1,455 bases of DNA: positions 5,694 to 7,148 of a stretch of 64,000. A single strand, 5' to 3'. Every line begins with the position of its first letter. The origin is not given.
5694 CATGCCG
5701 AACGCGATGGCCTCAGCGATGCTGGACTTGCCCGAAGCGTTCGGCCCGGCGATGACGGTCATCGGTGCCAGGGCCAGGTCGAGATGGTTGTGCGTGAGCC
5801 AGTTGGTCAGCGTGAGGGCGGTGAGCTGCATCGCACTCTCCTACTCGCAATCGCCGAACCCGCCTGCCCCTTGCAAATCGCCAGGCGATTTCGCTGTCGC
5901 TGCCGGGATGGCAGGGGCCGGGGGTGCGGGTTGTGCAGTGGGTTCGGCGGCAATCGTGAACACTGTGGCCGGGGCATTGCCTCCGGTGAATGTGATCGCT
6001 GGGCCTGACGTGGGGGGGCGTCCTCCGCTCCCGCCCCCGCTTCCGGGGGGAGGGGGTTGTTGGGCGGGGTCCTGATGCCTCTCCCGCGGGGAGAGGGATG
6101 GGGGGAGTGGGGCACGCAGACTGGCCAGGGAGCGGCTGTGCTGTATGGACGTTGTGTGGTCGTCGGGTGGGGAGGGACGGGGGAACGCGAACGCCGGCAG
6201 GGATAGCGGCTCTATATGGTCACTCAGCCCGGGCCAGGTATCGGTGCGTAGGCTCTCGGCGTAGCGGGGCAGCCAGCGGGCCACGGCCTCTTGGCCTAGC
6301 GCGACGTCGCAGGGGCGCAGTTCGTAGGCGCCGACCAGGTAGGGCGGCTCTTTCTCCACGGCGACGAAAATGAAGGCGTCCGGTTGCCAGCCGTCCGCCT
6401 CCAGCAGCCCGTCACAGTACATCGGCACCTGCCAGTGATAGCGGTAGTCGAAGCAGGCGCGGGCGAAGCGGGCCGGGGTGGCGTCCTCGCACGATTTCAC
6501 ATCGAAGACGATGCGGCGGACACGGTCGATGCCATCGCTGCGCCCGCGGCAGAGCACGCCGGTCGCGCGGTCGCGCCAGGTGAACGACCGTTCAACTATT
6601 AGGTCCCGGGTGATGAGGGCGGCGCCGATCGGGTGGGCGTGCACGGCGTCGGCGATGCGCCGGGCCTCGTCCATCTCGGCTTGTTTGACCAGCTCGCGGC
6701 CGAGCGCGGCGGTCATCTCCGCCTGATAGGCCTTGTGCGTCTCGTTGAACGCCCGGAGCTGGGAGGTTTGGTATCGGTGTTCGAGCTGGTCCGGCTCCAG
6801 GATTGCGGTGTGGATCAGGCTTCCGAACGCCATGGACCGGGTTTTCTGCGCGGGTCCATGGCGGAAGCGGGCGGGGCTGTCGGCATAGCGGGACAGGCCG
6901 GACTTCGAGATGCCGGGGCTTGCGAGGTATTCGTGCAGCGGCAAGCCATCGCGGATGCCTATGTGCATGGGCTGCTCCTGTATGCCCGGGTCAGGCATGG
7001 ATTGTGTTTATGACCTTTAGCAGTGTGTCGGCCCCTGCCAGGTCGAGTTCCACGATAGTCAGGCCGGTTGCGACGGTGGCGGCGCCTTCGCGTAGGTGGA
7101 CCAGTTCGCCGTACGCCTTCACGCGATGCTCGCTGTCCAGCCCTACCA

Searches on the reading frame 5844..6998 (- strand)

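Call 39: search_protein_families(library=pfam, max_evalue=0.001, proteins=[window:5844-6998:-])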
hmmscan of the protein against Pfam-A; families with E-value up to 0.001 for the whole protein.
window:5844-6998:- (385 aa): 2 families
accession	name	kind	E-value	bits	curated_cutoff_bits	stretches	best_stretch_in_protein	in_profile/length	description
PF12684.13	DUF3799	-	2.9e-23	83.3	26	1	47-265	20-230/233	PDDEXK-like domain of unknown function (DUF3799)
PF12705.13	PDDEXK_1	-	1.3e-07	32.3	22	1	30-207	2-182/247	PD-(D/E)XK nuclease superfamily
